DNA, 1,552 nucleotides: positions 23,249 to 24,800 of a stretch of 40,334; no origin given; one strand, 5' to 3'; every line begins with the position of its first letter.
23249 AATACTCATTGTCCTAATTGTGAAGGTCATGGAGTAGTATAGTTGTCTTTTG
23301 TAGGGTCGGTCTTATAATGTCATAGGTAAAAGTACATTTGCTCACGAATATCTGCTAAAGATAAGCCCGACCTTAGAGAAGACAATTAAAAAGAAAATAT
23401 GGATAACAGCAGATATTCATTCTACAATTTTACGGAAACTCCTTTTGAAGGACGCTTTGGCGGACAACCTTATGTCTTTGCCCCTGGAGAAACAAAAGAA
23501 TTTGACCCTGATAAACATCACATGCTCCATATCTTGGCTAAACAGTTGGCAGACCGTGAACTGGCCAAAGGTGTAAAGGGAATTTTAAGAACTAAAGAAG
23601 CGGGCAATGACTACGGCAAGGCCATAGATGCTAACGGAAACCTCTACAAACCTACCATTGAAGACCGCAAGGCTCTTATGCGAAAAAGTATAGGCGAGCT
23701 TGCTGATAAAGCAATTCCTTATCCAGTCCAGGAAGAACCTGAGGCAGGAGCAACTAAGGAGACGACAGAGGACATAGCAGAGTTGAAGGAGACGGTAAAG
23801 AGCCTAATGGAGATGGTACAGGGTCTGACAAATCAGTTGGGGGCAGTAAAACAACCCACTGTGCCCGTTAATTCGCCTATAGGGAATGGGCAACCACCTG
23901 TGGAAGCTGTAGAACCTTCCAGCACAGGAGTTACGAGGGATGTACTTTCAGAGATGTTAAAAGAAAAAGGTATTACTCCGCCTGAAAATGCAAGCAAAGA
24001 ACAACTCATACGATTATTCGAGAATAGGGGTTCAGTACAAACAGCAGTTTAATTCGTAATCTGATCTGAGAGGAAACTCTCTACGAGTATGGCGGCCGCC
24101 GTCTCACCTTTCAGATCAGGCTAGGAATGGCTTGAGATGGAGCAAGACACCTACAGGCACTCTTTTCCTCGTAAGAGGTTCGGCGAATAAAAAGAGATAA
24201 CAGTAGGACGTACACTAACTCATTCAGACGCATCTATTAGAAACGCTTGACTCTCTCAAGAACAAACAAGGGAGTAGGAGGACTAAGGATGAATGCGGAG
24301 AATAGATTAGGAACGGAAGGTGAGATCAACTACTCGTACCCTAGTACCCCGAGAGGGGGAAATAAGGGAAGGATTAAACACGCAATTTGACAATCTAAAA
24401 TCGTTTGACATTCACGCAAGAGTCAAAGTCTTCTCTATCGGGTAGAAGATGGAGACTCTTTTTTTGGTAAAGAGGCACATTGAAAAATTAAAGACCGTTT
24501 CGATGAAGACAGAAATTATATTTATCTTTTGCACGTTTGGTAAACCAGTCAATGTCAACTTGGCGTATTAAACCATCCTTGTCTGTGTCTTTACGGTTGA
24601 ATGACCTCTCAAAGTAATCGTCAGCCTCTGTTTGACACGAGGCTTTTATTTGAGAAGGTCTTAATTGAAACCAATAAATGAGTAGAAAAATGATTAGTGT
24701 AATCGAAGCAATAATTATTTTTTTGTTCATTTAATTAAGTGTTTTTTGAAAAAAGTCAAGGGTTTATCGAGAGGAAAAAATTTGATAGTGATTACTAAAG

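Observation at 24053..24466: ~410 nt ORF-poor, highly structured region with three GNRA hairpins and nested long-range helices: candidate novel large phage RNA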

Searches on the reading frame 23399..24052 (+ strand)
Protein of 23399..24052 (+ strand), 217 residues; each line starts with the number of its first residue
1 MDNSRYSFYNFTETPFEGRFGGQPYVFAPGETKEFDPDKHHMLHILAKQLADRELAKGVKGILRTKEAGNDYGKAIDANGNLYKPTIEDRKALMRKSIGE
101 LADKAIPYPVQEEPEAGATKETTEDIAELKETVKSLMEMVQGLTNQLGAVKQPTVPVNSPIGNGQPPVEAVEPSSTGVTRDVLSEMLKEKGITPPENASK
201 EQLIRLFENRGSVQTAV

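Call 9: search_protein_families(library=phrogs, proteins=[window:23399-24052:+], max_evalue=0.01)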
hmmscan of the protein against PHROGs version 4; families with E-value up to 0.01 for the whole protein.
window:23399-24052:+ (217 aa): 1 family
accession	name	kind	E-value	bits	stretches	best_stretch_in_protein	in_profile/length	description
phrog_1539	-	transcription regulation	8.3e-05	23.9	1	171-210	54-93/96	Arc-like repressor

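Call 10: search_protein_families(library=pfam, proteins=[window:23399-24052:+], max_evalue=0.01)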
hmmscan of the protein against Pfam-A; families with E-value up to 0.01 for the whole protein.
window:23399-24052:+ (217 aa): 1 family
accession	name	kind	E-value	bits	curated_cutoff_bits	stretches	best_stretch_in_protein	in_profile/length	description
PF12949.13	HeH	-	0.00012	22.2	28.9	1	186-209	12-35/35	HeH/LEM domain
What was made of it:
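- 23399..24052 (+): Upstream late gene. It encodes 217 aa with a conserved N-terminal domain and a HeH/Rho_N-like C-terminus, and is complete at its C-terminus. Weak HeH hit (call 10).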

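Call 11: find_related_loci(query=window:23399-24052:+, collection=viral_contigs, flank=3000)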
Query window:23399-24052:+ (217 aa) in viral_contigs; peptide patterns used: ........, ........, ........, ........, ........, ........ (x = any residue, [..] = any of these).
90 stretches matched a pattern, but none encodes a relative of the query by tblastn (E <= 1e-3).

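Call 13: find_encoding_contigs(protein=window:23399-24052:+, flank=3000, max_places=10)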
Protein window:23399-24052:+ (217 aa): 3 contigs read that carry it; 3 places shown.
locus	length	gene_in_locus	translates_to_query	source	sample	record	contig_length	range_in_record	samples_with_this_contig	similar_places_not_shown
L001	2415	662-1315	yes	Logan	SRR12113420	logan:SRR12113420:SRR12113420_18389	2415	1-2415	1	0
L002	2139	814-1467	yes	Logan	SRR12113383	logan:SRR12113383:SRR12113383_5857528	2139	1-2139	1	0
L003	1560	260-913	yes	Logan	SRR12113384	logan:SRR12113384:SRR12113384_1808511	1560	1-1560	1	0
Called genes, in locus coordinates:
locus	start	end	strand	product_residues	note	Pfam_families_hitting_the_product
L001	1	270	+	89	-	?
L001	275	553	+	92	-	-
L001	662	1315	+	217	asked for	-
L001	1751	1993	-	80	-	-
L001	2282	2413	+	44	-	?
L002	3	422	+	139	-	?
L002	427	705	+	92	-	-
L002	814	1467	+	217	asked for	-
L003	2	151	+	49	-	?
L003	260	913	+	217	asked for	-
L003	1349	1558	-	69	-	?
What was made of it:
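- Gene callers did not call it in L001-L003 (call 13).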

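Call 16: find_homologous_proteins(query=window:23399-24052:+)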
Query window:23399-24052:+ (217 aa): 27 proteins with E <= 0.001 among 271 candidates.
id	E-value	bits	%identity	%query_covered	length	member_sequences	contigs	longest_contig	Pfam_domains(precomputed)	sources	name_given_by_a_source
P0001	3.0e-138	476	100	100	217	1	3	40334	-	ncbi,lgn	-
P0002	4.6e-95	335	73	97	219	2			-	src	-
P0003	1.7e-80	288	64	99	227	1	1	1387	-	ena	-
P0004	5.6e-76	273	66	93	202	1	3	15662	-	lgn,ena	-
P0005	6.3e-75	269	60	95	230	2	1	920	-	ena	-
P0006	4.6e-70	254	60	98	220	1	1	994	-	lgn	-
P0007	3.5e-51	192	47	96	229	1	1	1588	-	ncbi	-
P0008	9.0e-50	187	49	93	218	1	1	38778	-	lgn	-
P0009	3.8e-48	182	44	98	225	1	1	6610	-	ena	-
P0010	6.3e-47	178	46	93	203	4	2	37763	-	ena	-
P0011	3.2e-45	172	54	66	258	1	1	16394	-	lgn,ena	-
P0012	3.5e-45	172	44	97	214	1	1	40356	-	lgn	-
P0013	6.9e-44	168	46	92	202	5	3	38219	-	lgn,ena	-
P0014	5.5e-43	165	43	96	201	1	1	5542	-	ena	-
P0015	1.4e-42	164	45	95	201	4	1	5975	-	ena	-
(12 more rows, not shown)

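Call 18: find_encoding_contigs(protein=P0004, flank=3000, max_places=3)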
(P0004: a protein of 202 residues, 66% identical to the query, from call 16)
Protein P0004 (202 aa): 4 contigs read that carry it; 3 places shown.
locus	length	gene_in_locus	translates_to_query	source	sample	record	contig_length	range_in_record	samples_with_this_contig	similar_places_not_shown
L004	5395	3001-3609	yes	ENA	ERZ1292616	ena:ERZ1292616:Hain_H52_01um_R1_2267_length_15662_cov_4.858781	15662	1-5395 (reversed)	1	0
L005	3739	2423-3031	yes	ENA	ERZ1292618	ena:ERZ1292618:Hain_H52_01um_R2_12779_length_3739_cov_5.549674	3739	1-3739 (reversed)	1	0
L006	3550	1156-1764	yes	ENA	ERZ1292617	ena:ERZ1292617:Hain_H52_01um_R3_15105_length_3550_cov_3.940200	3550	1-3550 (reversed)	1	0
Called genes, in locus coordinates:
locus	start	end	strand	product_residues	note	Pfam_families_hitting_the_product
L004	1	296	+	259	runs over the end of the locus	-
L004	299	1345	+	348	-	-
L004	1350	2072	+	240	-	-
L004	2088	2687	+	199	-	-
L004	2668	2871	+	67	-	-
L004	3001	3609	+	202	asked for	-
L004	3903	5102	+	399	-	-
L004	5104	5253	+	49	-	-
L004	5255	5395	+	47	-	?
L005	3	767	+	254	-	?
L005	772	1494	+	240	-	-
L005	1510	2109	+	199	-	-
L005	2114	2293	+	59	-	-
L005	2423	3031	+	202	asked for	-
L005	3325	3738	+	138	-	?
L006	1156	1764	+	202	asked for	-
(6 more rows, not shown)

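Call 19: find_encoding_contigs(protein=P0008, flank=3000, max_places=2)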
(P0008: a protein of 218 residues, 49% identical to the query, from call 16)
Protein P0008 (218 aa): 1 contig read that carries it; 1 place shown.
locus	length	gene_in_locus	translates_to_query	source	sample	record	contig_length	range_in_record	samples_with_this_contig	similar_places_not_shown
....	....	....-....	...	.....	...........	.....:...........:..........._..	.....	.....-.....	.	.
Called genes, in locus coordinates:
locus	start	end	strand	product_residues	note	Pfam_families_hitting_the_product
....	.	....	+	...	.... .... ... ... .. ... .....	-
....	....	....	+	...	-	-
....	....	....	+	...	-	-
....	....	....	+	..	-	-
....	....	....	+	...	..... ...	-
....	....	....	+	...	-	-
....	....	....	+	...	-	-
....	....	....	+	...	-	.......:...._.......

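Call 20: find_encoding_contigs(protein=P0010, flank=3000, max_places=2)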
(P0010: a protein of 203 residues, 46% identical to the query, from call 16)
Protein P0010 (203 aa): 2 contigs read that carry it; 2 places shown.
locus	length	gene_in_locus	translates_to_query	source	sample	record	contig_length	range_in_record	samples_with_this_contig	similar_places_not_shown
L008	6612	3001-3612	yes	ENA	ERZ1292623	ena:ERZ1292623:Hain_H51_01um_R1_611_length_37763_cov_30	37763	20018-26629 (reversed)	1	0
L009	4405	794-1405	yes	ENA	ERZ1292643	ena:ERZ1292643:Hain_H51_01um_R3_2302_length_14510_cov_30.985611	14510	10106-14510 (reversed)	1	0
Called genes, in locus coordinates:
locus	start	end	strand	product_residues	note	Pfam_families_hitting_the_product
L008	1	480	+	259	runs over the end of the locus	-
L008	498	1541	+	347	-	-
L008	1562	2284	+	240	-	-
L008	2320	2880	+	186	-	-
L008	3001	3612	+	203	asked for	-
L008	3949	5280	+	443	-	-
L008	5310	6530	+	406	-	-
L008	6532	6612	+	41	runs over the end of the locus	-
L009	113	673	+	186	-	-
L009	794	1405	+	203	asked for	-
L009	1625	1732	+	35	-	-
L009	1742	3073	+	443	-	-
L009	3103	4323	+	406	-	-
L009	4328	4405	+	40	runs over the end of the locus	-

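Call 21: find_encoding_contigs(protein=P0012, flank=3000, max_places=2)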
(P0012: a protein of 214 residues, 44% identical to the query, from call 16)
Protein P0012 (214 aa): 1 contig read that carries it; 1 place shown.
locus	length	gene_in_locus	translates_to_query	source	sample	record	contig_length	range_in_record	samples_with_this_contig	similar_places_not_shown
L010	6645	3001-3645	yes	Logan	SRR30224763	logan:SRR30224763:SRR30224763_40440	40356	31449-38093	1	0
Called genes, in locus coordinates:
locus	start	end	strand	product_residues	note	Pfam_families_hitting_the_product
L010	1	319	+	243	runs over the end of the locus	-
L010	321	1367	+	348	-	-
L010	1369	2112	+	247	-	-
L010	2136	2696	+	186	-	-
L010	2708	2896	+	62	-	-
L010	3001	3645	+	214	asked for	-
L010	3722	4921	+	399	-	-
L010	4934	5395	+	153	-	-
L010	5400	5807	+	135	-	-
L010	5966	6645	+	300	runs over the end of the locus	PF24175:SU10_adaptor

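Call 26: find_encoding_contigs(protein=P0003, flank=3000, max_places=3)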
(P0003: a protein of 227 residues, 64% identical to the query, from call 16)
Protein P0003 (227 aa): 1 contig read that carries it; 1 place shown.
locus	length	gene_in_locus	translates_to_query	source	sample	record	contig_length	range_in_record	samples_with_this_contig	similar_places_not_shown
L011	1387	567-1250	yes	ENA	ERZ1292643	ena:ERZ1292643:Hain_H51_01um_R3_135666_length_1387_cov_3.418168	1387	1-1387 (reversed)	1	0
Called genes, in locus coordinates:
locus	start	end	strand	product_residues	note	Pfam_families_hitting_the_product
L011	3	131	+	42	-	?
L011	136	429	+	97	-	-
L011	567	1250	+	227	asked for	-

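Call 27: find_encoding_contigs(protein=P0006, flank=3000, max_places=3)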
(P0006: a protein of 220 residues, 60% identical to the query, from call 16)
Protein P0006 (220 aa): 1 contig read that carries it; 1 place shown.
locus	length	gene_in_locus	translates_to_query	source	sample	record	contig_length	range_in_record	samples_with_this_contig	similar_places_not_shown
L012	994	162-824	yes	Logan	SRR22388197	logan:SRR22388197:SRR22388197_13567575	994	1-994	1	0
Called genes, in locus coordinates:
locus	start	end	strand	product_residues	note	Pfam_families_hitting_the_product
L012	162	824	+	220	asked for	-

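Call 50: list_cluster_members(proteins=[window:23399-24052:+, window:9143-10792:+, window:19215-19778:+])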
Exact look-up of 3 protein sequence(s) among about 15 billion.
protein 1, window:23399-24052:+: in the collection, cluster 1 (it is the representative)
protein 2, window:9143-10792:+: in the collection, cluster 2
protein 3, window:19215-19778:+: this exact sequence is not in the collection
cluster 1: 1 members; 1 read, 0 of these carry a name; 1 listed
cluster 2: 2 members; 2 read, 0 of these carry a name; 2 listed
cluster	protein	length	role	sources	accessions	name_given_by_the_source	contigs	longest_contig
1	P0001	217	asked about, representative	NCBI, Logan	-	-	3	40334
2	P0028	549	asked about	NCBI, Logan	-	-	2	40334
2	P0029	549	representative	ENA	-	-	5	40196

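Call 51: find_encoding_contigs(protein=P0029, flank=10000, max_places=5)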
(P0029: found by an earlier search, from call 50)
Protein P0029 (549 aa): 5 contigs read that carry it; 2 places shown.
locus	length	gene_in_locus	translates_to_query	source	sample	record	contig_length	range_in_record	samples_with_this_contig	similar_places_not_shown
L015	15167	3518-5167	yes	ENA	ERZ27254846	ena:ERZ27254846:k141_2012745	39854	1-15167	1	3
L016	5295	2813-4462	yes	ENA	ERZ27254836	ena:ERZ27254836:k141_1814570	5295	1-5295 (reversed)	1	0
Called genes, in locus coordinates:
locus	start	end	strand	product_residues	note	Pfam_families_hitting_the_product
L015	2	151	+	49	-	?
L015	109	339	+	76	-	-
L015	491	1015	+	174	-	-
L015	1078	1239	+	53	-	-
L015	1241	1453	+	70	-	-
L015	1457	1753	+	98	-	-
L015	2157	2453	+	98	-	-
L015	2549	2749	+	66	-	-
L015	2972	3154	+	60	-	-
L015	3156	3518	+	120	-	-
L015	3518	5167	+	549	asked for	PF00118:Cpn60_TCP1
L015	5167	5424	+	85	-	-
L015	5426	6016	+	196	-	PF13560:HTH_31 (faint), PF01381:HTH_3, PF08281:Sigma70_r4_2 (faint), PF04545:Sigma70_r4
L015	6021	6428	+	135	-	-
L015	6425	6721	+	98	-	-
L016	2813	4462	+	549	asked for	PF00118:Cpn60_TCP1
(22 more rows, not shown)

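Call 55: find_encoding_contigs(protein=P0002, flank=5000, max_places=10)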
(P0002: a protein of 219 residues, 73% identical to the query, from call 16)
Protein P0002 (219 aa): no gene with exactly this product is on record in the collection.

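Call 57: find_encoding_contigs(protein=P0053, flank=6000, max_places=10)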
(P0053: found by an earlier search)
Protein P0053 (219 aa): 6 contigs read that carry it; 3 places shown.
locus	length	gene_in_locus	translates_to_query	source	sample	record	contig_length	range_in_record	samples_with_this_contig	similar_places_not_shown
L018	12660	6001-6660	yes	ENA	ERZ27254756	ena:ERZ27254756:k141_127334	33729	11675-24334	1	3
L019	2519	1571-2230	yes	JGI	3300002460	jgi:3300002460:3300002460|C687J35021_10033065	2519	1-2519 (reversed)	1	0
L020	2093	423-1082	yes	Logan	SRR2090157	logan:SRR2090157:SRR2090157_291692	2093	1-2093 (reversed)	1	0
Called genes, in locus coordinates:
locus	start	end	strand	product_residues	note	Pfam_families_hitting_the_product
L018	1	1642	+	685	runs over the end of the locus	-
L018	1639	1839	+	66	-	-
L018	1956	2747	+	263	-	-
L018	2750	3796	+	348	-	-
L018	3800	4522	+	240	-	-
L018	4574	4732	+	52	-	-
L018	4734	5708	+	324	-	-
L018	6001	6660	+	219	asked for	-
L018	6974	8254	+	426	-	-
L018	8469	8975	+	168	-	-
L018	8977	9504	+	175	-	-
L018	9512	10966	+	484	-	PF13385:Laminin_G_3 (weak), PF07953:Toxin_R_bind_N (weak), PF13385:Laminin_G_3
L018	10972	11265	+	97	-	-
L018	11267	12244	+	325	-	-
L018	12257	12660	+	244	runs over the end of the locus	PF13385:Laminin_G_3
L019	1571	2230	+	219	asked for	-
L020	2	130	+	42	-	?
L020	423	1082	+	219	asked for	-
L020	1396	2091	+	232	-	?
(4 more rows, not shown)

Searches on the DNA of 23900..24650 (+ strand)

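Call 4: search_rna_families(source=window, start=23900, end=24650, threshold=evalue, max_evalue=10, show_alignments=3)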
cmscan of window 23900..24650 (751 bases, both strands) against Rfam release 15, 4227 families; matches with E-value up to 10: 4.
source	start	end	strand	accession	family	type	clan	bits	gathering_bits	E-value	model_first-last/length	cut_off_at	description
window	24058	24127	+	RF03126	L20-Deltaproteobacteria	Cis-reg; leader;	-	21.4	42.8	0.084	1-59/59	no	L20-Deltaproteobacteria ribosomal protein leader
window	24048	24137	+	RF02479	GlsR13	Gene; snRNA; snoRNA; CD-box;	-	17.1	100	0.51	1-100/100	no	Small nucleolar RNA GlsR13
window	24068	24081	+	RF04356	Plastid-ndhA-ndhB-1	Intron;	CL00155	13.5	61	8.5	18-31/49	no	Plastid-ndhA-ndhB-1 group II-D5 intron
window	24545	24566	+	RF02086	Yar_2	Gene; lncRNA;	-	11.8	50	8.7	1-74/74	no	Yellow-achaete intergenic RNA conserved region 2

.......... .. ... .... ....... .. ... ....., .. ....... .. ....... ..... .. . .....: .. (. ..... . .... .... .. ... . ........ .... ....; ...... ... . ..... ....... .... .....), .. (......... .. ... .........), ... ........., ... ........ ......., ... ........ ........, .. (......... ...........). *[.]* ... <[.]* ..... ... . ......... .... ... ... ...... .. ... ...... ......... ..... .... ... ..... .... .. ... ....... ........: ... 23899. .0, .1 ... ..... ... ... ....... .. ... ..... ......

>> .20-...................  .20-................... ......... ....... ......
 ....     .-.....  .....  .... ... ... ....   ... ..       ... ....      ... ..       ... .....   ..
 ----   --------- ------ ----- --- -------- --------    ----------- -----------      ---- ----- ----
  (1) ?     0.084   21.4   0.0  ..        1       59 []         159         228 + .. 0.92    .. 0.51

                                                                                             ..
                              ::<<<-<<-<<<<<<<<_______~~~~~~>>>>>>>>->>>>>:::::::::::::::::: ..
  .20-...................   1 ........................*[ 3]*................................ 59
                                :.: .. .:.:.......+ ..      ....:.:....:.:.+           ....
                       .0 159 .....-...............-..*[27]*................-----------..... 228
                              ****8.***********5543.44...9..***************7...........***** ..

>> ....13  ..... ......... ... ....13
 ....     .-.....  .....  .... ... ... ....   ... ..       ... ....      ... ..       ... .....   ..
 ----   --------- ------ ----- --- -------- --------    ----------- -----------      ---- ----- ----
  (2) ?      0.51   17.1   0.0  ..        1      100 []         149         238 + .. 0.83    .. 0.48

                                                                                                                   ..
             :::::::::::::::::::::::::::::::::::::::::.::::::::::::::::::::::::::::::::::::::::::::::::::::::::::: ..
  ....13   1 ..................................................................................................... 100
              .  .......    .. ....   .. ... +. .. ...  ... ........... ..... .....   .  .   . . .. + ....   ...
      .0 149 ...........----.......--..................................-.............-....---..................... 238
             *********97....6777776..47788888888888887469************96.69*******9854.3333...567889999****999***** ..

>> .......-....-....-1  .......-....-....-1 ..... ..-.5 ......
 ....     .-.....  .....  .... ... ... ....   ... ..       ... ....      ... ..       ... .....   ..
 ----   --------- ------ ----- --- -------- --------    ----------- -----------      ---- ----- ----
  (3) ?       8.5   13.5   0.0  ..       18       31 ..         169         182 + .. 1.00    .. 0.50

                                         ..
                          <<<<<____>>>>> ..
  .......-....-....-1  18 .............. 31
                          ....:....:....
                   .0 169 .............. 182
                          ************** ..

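Call 7: search_dna_similar(query=window:23900-24600:+, collection=phages, mode=distant, max_rows=30)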
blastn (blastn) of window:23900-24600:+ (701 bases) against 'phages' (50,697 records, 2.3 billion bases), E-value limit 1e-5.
No match.

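Call 73: search_dna_similar(query=window:24053-24395:+, collection=plasmids, mode=distant, max_evalue=0.01)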
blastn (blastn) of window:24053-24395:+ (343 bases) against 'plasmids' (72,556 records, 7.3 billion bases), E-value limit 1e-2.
No match.
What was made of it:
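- Tried and rejected: blastn against GenBank phages and PLSDB plasmids (calls 7, 73).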

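Call 76: search_rna_families(source=window, start=24060, end=24365, threshold=evalue, max_evalue=10, show_alignments=0)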
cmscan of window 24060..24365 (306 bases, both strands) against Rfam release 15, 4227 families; matches with E-value up to 10: 4.
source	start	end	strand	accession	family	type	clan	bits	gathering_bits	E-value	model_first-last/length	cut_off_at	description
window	24060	24127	+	RF03126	L20-Deltaproteobacteria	Cis-reg; leader;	-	17.2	42.8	0.44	4-59/59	5'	L20-Deltaproteobacteria ribosomal protein leader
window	24068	24081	+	RF04356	Plastid-ndhA-ndhB-1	Intron;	CL00155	13.5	61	3.5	18-31/49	no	Plastid-ndhA-ndhB-1 group II-D5 intron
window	24067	24137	+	RF02479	GlsR13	Gene; snRNA; snoRNA; CD-box;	-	11.8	100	3.9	26-100/100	no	Small nucleolar RNA GlsR13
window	24330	24365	-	RF02147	MEG8_3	Gene; lncRNA;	-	10.1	40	3.9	27-66/66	5'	Maternally expressed 8 exon 3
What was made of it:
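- On ROOL / GOLLD / OLE / raiA / HEARO and all other Rfam 15 families: The best was the L20-Deltaproteobacteria leader at 21 bits against a gathering score of 42.8 (calls 4, 76).
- On Group II intron: The only hit is a 14-nt match of the GAAA hairpin to a D5 model, at 13.5 bits against a gathering score of 61 (calls 4, 76).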
